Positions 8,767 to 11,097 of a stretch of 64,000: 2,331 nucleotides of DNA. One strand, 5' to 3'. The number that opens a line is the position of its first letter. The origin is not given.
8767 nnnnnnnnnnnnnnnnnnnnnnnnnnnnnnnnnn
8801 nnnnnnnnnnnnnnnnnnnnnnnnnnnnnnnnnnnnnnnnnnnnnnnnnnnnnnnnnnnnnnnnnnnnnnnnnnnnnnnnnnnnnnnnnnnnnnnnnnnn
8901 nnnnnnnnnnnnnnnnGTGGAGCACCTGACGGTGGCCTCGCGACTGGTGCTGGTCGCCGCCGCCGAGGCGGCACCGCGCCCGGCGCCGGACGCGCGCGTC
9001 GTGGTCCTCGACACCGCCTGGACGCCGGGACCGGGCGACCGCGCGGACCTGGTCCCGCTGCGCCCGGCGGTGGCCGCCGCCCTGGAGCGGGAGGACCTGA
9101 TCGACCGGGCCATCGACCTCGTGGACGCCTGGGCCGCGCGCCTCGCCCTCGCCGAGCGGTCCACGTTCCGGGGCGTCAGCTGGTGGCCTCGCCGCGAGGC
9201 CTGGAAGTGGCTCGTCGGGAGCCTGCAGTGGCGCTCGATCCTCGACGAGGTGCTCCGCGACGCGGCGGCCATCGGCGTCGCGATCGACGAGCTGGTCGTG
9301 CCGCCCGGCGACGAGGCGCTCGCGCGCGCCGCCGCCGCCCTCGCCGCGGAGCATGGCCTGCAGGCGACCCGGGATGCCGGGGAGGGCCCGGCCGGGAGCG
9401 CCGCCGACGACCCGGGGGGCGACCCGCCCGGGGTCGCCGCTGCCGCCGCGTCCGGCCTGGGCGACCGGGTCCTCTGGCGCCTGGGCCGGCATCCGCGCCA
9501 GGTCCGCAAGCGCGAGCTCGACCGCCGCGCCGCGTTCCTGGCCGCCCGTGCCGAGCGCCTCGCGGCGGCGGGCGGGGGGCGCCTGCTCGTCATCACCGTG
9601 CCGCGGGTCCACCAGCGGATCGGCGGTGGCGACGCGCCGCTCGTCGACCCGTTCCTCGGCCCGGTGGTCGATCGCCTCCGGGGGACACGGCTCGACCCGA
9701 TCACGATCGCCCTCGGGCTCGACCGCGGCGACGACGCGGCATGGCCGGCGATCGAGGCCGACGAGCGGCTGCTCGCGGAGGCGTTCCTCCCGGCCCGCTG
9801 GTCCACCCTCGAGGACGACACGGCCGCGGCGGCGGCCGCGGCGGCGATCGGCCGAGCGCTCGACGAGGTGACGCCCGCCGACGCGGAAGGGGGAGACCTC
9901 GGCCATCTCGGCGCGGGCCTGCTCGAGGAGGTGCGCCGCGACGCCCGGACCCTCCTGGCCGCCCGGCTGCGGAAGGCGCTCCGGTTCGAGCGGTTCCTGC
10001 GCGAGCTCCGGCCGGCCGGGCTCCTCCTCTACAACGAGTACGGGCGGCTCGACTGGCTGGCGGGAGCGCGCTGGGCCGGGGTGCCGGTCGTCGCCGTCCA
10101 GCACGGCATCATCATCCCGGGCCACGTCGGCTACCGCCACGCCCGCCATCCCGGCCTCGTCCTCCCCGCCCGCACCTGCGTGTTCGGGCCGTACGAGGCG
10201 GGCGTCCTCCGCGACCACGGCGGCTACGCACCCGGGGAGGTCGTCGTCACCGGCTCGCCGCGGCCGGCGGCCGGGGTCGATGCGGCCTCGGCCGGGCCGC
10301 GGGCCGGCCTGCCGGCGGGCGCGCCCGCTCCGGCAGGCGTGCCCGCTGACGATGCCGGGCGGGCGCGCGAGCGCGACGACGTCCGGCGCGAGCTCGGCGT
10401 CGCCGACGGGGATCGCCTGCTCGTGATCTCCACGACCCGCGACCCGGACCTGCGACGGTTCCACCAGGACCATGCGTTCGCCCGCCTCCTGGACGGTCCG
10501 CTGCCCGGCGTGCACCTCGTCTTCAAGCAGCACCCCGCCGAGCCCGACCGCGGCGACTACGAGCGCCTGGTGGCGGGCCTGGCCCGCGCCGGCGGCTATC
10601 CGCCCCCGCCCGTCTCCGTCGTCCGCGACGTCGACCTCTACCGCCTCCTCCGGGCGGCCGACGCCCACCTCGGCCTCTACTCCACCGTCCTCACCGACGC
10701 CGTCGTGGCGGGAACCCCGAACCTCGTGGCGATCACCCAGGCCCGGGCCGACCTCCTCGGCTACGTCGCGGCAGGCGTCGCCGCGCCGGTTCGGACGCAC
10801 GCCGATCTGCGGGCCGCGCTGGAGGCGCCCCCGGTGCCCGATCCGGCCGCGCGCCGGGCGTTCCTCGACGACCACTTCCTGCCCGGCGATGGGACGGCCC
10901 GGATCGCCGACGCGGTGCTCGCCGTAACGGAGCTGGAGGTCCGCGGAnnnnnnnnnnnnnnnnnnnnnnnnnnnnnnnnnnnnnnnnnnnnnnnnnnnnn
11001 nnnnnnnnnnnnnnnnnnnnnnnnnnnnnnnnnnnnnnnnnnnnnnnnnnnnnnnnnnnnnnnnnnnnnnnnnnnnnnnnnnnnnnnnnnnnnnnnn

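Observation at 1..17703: About 17.7 kb ABC-transporter-dependent surface glycan locus (WecB, three GT4, Wzm/Wzt, UDP-sugar dehydrogenase, TagF-like, NulO module)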

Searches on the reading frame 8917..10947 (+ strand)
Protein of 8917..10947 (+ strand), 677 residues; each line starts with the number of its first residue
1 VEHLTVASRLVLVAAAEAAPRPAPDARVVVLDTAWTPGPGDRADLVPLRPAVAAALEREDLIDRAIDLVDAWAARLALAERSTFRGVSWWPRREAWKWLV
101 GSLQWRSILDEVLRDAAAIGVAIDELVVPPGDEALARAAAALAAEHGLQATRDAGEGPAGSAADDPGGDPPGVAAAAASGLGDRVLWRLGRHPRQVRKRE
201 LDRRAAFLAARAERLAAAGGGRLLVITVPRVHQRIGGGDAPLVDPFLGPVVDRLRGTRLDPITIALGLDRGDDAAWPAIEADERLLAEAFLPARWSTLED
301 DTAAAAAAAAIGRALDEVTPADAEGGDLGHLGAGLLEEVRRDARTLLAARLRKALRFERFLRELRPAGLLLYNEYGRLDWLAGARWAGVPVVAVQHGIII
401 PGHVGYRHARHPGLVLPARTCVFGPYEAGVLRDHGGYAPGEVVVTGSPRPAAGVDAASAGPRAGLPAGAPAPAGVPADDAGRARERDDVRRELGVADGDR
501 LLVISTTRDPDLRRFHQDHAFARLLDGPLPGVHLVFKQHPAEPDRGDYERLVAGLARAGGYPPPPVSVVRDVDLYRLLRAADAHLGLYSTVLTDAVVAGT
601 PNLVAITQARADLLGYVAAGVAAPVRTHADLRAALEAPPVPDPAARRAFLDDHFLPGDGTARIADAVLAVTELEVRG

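Call 7: search_protein_families(library=pfam, proteins=[window:8917-10947:+])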
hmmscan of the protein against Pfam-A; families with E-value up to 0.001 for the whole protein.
window:8917-10947:+ (677 aa): 0 families

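Call 8: search_protein_families(library=pfam, proteins=[window:8917-10947:+], max_evalue=0.1)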
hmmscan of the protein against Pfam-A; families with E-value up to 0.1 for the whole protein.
window:8917-10947:+ (677 aa): 0 families

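Call 10: search_protein_families(library=ncbifam, proteins=[window:8917-10947:+], max_evalue=0.01)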
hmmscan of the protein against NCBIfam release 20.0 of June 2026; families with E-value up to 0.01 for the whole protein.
window:8917-10947:+ (677 aa): 0 families

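Call 14: find_homologous_proteins(query=window:8917-10947:+)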
Query window:8917-10947:+ (677 aa): 36 proteins with E <= 0.001 among 8000 candidates.
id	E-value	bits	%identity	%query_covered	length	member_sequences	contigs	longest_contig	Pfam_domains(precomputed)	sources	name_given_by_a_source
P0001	0.0e+0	1442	100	99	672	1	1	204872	-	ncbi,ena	-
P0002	0.0e+0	1295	89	100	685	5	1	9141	-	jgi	jgi:hypothetical protein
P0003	0.0e+0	1289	90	99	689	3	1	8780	-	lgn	-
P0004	0.0e+0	1017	75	99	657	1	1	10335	-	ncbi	ncbi:MAG: hypothetical protein ABIG85_06845 [Chloroflexota bacterium]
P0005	1.5e-254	865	65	99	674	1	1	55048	-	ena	-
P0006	6.3e-162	559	50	97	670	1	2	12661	-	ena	-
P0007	1.6e-160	554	50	97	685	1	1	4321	-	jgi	jgi:hypothetical protein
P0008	3.9e-160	553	48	98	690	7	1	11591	-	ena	-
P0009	5.6e-149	516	49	98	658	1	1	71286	-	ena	-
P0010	2.9e-147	510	48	97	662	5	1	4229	-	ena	-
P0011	5.0e-147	510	49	95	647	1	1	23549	-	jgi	jgi:hypothetical protein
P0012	2.3e-142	494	48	95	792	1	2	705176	PF13302.14,PF13508.14,PF00583.32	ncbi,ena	-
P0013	1.4e-138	482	46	97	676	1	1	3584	-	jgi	jgi:hypothetical protein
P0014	5.5e-135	470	45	97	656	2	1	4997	-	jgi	jgi:hypothetical protein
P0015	1.9e-131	458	45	98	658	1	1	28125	-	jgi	jgi:hypothetical protein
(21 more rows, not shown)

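Call 17: find_encoding_contigs(protein=P0001, flank=10000, max_places=3)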
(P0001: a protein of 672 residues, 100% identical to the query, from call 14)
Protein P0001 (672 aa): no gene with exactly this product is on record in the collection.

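Call 20: search_solved_structures(query=A1, max_evalue=10, show_alignments=2)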
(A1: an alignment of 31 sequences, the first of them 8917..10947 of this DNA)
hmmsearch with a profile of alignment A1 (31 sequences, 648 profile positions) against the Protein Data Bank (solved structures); distinct sequences matched with E-value up to 10: 10.
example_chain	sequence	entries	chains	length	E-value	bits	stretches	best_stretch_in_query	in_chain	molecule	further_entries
3kkd_A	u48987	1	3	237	0.043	16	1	169-249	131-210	transcriptional regulator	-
1oxz_A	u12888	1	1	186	0.087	15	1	182-296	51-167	ADP-ribosylation factor binding protein GGA1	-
1naf_A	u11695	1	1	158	0.18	14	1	183-291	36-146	ADP-ribosylation factor binding protein GGA1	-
6sny_A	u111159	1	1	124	0.24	13.5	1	165-230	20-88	Synthetic EPCR binding protein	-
9ixb_E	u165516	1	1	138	0.26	13.4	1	171-264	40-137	Stathmin-4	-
1o3x_A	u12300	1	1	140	0.32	13.1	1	183-283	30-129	ADP-ribosylation factor binding protein GGA1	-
1nwm_X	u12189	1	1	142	0.34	13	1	182-280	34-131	ADP-ribosylation factor binding protein GGA1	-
9im5_E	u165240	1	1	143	0.43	12.7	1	171-264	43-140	Stathmin-4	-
7e4p_E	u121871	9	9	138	0.52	12.4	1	171-262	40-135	Stathmin-4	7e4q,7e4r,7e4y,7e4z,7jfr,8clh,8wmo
7sat_C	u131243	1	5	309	0.58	12.2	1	102-227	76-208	Por secretion system protein porL/gldL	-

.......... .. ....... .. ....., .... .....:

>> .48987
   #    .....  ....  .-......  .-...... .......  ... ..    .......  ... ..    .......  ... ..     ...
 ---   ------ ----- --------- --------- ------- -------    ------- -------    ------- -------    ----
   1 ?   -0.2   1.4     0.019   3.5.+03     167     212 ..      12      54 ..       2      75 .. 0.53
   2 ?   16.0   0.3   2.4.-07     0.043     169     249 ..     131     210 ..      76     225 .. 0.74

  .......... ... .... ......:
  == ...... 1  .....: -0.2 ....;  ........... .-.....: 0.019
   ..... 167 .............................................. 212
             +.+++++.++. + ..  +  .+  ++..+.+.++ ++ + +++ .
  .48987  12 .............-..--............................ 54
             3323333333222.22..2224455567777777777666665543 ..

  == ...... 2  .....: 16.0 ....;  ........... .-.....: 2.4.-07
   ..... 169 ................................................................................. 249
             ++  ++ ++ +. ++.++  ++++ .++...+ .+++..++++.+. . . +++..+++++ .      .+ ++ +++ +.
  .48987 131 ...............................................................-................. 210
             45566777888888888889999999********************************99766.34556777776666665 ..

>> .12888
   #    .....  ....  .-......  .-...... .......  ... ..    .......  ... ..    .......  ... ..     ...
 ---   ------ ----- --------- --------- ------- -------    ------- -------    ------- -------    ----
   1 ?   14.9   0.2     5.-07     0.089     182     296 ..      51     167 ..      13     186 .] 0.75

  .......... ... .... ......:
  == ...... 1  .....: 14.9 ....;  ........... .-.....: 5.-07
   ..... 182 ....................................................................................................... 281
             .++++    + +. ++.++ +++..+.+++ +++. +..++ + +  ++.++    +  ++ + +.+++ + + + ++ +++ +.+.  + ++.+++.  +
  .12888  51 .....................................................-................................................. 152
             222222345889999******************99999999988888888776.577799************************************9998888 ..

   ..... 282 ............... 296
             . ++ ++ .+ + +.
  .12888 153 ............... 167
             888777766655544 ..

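Call 21: find_related_loci(query=A1, collection=genome_contigs, flank=10000)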
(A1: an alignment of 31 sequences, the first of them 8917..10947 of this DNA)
Query A1 (677 aa) in genome_contigs; peptide patterns used: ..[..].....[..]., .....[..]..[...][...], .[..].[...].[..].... (x = any residue, [..] = any of these).
218 stretches matched a pattern; 136 encode a relative of the query (tblastn E <= 1e-3); the best 80 are kept; 78 distinct loci.
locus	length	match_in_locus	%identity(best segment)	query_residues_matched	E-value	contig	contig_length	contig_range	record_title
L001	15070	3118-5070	48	4-667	1e-154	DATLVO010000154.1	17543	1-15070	MAG TPA_asm: Verrucomicrobiia bacterium isolate SMAG_U13194 k141_473031, whole genome shotgun sequence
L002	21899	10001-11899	50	9-672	2e-144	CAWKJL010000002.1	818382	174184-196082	MAG: uncultured Chloroflexia bacterium isolate MFD02134.bin.2.11 genome assembly, contig: contig_4742, whole genome shot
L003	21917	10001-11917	46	9-667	9e-142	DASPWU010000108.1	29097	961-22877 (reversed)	MAG TPA_asm: Candidatus Limnocylindria bacterium isolate SMAG_U11549 k141_136959, whole genome shotgun sequence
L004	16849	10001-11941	46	9-669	4e-140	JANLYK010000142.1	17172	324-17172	MAG: Chloroflexota bacterium isolate OTE_14_metabat.326 OTE_14_k141_2499646, whole genome shotgun sequence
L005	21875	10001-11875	47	9-670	8e-138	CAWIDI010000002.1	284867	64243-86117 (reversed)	MAG: uncultured Chloroflexia bacterium isolate MFD05442.bin.2.330 genome assembly, contig: contig_16509, whole genome sh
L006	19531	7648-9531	46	9-670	3e-135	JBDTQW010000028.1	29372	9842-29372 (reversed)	MAG: Chloroflexota bacterium isolate cluster3_bin.231 NODE_4785_length_29372_cov_8.553160, whole genome shotgun sequence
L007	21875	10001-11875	43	10-667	1e-131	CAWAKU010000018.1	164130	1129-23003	MAG: uncultured Chloroflexia bacterium isolate MFD02134.bin.1.198 genome assembly, contig: contig_571, whole genome shot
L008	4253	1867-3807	42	9-670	3e-133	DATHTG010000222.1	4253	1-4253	MAG TPA_asm: Candidatus Limnocylindrales bacterium isolate SMAG_U16071 k141_1125134, whole genome shotgun sequence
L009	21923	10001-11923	45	7-669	2e-128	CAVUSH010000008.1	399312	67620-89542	MAG: uncultured Chloroflexia bacterium isolate MFD05942.bin.2.270 genome assembly, contig: contig_707, whole genome shot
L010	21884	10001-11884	42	11-667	3e-125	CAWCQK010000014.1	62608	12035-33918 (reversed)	MAG: uncultured Chloroflexia bacterium isolate MFD04967.bin.2.110 genome assembly, contig: contig_76147, whole genome sh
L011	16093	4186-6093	42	7-667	1e-124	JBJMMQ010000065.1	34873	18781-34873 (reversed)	MAG: Chloroflexota bacterium isolate 12C16O_168h_50_unf_bin_37 k141_2334333, whole genome shotgun sequence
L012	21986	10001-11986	45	5-663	4e-124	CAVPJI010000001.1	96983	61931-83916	MAG: uncultured Chloroflexia bacterium isolate MFD00032.bin.2.190 genome assembly, contig: contig_102025, whole genome s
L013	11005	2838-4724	48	7-664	5e-138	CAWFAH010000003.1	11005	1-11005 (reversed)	MAG: uncultured Chloroflexia bacterium isolate MFD00822.bin.2.151 genome assembly, contig: contig_128231, whole genome s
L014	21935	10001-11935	44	8-669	6e-128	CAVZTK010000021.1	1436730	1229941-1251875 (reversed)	MAG: uncultured Chloroflexia bacterium isolate MFD06714.bin.2.119 genome assembly, contig: contig_8738, whole genome sho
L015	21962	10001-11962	42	8-671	3e-119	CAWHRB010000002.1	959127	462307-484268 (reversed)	MAG: uncultured Chloroflexia bacterium isolate MFD06742.bin.1.139 genome assembly, contig: contig_40381, whole genome sh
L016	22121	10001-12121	75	1-672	0e+0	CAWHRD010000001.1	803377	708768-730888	MAG: uncultured Chloroflexia bacterium isolate MFD05942.bin.3.408 genome assembly, contig: contig_27600, whole genome sh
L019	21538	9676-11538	42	24-672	3e-116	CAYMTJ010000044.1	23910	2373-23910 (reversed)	MAG TPA_asm: uncultured Anaerolineaceae bacterium isolate SRP150892_co2_486 genome assembly, contig: NODE_2827_length_23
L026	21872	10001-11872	44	28-665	2e-110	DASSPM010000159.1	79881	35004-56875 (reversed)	MAG TPA_asm: Candidatus Limnocylindrales bacterium isolate SMAG_U1278 k141_800444, whole genome shotgun sequence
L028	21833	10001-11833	43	24-664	2e-109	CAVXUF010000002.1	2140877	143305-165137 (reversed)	MAG: uncultured Chloroflexia bacterium isolate MFD04651.bin.2.42 genome assembly, contig: contig_3384, whole genome shot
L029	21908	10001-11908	48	5-667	2e-123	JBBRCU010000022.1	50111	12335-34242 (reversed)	MAG: Candidatus Limnocylindrales bacterium isolate Co_metawrap_2418 Cmw_2418_k141_7462959_length_50111_cov_31.9975, whol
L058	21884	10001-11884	43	4-664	1e-91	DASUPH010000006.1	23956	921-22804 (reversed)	MAG TPA_asm: Candidatus Limnocylindrales bacterium isolate SMAG_U1649 k141_363989, whole genome shotgun sequence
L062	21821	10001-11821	39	29-665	2e-90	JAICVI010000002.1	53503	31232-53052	MAG: Chloroflexota bacterium isolate HEB_FP_1_bin.40 k141_1098746_length_53503_cov_12.9891, whole genome shotgun sequenc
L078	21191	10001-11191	46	243-664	1e-78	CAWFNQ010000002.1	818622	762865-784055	MAG: uncultured Chloroflexia bacterium isolate MFD03975.bin.2.115 genome assembly, contig: contig_29836, whole genome sh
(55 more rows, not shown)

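Call 25: search_protein_families(library=pfam, alignment_id=A1, max_evalue=1)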
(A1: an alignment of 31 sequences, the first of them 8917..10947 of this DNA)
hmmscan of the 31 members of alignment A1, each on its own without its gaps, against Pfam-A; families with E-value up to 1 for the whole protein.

A. member 1, window:8917-10947:+ (677 aa): 1 family
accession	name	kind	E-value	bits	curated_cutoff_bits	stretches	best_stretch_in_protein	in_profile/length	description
PF19892.4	DUF6365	-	0.15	11.4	32.5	1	483-507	159-183/404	Family of unknown function (DUF6365)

B. families by the number of members that match (of 31 scanned): 17 families
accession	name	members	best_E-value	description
PF19892.4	DUF6365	21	0.00069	Family of unknown function (DUF6365)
PF13439.12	Glyco_transf_4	8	0.00041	Glycosyltransferase Family 4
PF05159.20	Capsule_synth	6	0.0078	Capsule polysaccharide biosynthesis protein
PF20471.4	DUF6716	4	0.00059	Putative glycosyltransferase (DUF6716)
PF04464.20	Glyphos_transf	3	4.1e-05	CDP-Glycerol:Poly(glycerophosphate) glycerophosphotransferase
PF02350.25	Epimerase_2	2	0.0029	UDP-N-acetylglucosamine 2-epimerase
PF21217.3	PaaA2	2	0.12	Stability determinant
PF13302.13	Acetyltransf_3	1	1.1e-17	Acetyltransferase (GNAT) domain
PF00583.31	Acetyltransf_1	1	1.8e-10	Acetyltransferase (GNAT) family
PF13508.13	Acetyltransf_7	1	4.7e-06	Acetyltransferase (GNAT) domain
PF14542.12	Acetyltransf_CG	1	5.6e-05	GCN5-related N-acetyl-transferase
PF13523.12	Acetyltransf_8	1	0.00016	Acetyltransferase (GNAT) domain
PF13673.13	Acetyltransf_10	1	0.0026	Acetyltransferase (GNAT) domain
PF08445.16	FR47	1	0.0043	FR47-like protein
PF07825.17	Exc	1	0.029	Excisionase-like protein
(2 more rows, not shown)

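Call 30: predict_structure(alignment_id=A1)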
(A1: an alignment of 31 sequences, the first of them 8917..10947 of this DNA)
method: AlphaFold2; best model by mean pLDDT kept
length: 677 residues; sequences in the alignment: 31
mean_pLDDT: 88.7   pTM: 0.88
mean pLDDT of the five models: 88.7, 86.6, 86.2, 84.8, 84.3
residues with pLDDT >= 90: 506; 70-90: 109; 50-70: 13; < 50: 49
segments of 3 or more residues with pLDDT < 50: 1-4, 156-178, 452-473
pLDDT, mean of each block of 10 residues (from residue 1): 66 94 93 92 94 94 94 95 97 94 95 94 94 92 94 61 34 45 86 92 94 90 94 85 92 94 92 91 91 88 97 96 88 95 95 96 95 93 97 92 90 96 96 95 91 44 42 63 92 96 92 91 96 96 89 95 96 93 90 91 93 92 97 96 94 92 97 79
secondary structure, 60 per line:
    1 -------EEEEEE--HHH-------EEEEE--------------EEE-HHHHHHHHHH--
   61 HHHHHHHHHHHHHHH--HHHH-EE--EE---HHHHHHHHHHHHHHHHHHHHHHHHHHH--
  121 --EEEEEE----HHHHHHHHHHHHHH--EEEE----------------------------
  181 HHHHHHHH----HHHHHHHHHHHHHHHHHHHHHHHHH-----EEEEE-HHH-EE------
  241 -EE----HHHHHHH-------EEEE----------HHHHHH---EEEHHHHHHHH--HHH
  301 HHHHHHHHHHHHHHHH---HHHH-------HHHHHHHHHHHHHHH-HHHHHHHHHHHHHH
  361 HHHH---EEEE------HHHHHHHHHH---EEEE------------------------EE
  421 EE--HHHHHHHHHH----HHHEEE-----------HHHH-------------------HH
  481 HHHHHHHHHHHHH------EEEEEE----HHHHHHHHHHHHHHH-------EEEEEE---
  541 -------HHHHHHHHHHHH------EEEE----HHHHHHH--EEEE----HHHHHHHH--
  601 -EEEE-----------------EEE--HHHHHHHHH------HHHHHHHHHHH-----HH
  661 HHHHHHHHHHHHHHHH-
elements in order: E8-13 E26-30 E45-47 H49-58 H61-75 H78-81 H92-118 E123-128 H133-146 E149-152 H181-188 H193-217 E223-227 H248-254 E262-265 H276-281 E285-287 H288-295 H298-316 H320-323 H331-345 H347-364 E368-371 H378-387 E391-394 E419-422 H425-434 E442-444 H456-459 H479-493 E500-505 H510-524 E532-537 H548-559 E566-569 H574-580 E583-586 H591-598 E602-605 E623-625 H628-636 H643-653 H659-676
